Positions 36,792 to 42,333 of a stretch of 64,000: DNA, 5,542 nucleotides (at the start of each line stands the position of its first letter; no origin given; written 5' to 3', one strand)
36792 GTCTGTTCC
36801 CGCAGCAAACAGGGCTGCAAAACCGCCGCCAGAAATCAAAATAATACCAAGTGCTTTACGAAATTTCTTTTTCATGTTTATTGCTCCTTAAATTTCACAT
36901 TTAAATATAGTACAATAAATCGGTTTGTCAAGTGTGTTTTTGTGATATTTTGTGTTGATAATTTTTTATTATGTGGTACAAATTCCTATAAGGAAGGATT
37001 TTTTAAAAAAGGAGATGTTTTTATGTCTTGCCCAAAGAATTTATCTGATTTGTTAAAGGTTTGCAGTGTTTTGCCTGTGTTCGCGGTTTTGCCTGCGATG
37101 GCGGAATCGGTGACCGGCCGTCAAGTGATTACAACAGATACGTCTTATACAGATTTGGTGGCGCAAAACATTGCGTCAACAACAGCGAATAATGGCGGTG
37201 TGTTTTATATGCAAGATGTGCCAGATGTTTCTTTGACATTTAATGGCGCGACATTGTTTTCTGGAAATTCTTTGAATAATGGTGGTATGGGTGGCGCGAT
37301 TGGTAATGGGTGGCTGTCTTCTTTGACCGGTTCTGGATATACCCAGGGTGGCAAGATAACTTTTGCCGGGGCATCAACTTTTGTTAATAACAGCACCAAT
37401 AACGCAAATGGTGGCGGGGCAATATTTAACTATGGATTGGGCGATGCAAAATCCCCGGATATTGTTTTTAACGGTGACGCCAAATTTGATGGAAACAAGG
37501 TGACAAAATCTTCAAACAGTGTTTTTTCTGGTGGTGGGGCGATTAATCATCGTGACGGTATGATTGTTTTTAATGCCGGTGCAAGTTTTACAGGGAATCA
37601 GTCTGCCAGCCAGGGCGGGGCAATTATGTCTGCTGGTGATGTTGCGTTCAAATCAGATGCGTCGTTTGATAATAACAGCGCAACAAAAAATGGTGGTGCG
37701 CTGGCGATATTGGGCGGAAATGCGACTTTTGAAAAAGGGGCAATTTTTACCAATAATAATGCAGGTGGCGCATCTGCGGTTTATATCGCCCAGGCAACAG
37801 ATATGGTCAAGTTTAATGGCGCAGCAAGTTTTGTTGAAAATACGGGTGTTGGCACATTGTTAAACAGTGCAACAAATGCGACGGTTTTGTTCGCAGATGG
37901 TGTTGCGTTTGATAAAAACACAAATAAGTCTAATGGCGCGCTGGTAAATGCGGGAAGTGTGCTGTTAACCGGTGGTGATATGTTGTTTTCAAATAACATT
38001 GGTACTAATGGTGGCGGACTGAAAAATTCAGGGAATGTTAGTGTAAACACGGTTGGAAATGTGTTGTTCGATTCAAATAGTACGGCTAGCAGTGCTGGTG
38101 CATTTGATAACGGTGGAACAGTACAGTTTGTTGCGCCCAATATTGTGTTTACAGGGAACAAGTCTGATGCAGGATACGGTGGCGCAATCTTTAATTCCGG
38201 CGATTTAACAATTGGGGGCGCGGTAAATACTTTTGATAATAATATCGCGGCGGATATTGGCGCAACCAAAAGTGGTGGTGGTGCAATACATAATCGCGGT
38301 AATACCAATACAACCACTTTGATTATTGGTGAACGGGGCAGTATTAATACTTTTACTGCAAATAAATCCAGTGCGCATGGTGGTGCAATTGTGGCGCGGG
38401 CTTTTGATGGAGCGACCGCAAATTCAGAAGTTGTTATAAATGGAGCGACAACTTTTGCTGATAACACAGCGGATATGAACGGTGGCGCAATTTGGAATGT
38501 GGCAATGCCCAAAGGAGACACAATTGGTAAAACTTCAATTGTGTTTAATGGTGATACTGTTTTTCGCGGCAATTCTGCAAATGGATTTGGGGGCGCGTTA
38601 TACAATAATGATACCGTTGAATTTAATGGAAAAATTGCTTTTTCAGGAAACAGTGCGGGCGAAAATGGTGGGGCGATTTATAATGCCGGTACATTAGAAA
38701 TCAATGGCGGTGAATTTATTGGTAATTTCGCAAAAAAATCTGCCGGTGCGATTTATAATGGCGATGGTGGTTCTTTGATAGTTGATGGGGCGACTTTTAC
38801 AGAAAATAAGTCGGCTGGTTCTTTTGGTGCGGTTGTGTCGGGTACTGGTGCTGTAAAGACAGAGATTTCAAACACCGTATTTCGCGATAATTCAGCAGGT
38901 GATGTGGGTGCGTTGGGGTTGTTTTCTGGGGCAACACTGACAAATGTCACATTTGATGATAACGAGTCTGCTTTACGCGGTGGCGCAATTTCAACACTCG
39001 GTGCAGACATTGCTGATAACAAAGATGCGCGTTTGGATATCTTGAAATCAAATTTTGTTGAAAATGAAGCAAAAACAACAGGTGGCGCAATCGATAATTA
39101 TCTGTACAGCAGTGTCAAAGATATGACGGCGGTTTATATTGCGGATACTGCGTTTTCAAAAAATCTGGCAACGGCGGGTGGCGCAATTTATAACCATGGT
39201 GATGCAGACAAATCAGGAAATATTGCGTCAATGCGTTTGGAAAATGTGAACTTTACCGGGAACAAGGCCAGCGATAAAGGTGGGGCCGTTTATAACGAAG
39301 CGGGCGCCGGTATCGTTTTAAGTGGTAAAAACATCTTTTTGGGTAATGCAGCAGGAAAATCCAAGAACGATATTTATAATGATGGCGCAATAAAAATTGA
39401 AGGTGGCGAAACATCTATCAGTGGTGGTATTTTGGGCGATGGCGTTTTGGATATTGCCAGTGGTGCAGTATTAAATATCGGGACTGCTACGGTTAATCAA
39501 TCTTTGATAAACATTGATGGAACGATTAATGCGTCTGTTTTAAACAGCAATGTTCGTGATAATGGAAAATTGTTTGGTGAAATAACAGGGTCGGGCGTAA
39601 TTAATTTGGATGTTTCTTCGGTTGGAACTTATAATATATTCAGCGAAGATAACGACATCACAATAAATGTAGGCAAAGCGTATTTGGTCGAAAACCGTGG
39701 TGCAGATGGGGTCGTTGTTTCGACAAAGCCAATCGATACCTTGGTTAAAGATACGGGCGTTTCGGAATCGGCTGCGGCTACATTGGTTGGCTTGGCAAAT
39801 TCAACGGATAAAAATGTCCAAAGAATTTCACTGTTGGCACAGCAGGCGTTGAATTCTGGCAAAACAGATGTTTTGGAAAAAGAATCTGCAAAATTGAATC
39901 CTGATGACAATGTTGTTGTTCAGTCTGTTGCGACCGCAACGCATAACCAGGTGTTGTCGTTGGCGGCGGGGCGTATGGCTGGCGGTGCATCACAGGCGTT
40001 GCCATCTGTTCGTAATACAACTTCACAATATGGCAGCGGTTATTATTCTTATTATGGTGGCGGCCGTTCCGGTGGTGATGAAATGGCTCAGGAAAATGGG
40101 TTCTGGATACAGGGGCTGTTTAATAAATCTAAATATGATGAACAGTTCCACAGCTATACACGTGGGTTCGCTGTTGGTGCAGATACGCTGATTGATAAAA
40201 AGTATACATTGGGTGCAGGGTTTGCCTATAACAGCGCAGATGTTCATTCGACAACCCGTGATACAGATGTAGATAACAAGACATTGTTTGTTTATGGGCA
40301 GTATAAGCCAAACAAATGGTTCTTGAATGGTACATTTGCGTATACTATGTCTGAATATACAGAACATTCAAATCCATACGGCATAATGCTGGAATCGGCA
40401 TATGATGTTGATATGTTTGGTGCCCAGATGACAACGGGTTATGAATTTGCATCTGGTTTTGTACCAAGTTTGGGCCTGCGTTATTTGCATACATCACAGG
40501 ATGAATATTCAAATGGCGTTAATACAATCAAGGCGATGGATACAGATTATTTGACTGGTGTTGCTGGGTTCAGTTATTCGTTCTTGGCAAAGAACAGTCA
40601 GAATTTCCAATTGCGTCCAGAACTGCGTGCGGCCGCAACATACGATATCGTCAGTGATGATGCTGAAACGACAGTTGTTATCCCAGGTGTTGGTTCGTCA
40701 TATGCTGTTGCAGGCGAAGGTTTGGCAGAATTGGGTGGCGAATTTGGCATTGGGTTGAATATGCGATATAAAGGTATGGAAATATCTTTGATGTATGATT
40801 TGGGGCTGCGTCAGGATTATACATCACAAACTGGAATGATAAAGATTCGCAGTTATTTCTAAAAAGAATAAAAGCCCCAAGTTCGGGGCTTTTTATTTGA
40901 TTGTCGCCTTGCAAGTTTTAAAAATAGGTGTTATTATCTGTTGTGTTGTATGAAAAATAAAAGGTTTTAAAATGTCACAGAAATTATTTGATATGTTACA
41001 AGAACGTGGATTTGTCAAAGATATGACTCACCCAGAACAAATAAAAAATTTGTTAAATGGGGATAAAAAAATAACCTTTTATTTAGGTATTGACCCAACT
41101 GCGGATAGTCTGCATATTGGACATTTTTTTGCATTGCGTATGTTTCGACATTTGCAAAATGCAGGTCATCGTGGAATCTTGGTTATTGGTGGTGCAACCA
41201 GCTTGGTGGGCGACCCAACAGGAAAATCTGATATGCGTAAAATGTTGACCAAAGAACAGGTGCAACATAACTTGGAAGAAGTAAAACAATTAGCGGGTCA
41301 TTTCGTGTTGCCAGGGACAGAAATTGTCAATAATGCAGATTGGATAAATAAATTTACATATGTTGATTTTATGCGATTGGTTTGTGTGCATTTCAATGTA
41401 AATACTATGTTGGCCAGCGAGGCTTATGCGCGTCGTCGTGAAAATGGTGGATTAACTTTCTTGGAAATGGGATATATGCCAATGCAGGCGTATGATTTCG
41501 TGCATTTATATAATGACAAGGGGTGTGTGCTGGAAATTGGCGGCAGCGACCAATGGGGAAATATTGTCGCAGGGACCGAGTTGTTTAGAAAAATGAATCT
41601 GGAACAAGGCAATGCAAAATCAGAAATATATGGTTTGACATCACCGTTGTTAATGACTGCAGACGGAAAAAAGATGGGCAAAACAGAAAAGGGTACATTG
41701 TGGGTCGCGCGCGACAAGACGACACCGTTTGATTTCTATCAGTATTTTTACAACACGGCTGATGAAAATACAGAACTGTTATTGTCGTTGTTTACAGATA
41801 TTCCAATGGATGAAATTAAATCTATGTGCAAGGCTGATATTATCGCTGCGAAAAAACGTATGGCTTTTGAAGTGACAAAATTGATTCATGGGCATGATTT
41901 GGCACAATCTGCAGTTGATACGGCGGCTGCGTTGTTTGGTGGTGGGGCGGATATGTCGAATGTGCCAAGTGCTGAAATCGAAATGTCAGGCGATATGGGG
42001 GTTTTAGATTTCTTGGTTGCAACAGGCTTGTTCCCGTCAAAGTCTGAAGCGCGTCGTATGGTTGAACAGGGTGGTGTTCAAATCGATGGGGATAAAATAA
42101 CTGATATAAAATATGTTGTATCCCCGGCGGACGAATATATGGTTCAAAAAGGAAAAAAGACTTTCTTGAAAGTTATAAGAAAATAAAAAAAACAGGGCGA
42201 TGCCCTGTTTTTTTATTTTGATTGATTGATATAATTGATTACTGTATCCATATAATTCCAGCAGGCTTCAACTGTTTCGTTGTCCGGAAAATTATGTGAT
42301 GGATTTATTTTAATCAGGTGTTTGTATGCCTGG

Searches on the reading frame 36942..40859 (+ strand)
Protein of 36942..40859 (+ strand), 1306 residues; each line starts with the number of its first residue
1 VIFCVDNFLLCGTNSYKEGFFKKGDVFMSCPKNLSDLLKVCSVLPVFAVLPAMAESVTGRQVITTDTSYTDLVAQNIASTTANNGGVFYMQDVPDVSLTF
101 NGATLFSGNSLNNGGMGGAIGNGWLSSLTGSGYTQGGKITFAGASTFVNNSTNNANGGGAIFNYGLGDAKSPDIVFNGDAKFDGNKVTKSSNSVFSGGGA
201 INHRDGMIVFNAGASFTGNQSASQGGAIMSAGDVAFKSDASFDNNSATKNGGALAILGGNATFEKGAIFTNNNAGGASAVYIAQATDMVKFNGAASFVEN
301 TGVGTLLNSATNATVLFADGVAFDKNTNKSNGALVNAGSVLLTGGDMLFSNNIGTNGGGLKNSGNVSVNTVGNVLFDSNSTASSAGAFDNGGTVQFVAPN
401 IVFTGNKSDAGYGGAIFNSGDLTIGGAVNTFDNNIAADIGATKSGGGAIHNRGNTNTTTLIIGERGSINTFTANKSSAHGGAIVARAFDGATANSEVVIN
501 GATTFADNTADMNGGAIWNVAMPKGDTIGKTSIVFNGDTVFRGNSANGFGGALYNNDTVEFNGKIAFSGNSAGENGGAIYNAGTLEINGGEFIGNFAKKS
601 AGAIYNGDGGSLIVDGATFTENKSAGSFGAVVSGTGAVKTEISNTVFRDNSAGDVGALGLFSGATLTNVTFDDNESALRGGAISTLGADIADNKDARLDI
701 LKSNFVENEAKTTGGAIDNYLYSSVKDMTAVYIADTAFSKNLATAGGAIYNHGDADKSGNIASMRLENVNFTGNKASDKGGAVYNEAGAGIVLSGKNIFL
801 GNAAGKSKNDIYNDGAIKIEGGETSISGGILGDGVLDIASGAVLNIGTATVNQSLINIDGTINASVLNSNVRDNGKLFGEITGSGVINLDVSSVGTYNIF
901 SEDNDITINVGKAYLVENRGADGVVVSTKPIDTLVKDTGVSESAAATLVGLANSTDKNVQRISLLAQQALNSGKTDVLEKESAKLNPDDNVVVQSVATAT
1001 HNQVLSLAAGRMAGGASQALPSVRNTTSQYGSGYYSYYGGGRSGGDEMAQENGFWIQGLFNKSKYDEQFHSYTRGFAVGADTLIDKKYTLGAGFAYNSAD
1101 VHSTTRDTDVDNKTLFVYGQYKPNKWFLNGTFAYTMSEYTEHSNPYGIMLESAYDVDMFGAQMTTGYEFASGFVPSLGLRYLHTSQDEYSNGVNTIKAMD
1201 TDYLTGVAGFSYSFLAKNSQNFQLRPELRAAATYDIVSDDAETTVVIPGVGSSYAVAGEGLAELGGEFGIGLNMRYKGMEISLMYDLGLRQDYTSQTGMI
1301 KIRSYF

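Call 79: search_protein_families(library=pfam, proteins=[window:36942-40859:+], max_evalue=0.001)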
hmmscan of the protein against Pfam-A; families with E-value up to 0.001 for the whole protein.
window:36942-40859:+ (1306 aa): 2 families
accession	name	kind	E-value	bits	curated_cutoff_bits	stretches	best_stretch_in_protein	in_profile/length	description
PF03797.25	Autotransporter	-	2.4e-26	93.4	26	1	1054-1283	1-252/255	Autotransporter beta-domain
PF02415.23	Chlam_PMP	-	2e-22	77.2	20.6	0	768-786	1-19/19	Chlamydia polymorphic membrane protein (Chlamydia_PMP) repeat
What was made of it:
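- The same model finds the true autotransporter at 36942-40862 at E 2e-26 (call 79).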

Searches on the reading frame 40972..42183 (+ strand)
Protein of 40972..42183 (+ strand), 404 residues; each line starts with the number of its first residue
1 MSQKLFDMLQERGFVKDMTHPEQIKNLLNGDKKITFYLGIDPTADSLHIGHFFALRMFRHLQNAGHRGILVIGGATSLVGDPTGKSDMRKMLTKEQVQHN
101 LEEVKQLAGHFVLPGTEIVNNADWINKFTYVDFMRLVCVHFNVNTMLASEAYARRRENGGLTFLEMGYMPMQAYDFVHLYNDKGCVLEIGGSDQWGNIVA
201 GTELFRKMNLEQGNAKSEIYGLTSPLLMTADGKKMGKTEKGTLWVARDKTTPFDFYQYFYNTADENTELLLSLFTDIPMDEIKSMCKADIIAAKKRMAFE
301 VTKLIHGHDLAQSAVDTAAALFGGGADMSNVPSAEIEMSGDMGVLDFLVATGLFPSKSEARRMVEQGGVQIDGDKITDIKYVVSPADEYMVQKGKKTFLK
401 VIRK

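Call 79: search_protein_families(library=pfam, proteins=[window:40972-42183:+], max_evalue=0.001)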
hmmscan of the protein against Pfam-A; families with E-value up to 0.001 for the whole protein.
window:40972-42183:+ (404 aa): 3 families
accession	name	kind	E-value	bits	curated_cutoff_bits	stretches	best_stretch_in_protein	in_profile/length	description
PF00579.31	tRNA-synt_1b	-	1.2e-71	241.9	21.1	1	32-322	4-291/292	tRNA synthetases class I (W and Y)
PF22421.1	SYY_C-terminal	-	3.5e-14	52.9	27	1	328-399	6-81/83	Tyrosine--tRNA ligase SYY-like C-terminal domain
PF01479.30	S4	-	1e-10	41.6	22.8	1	345-388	4-47/48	S4 domain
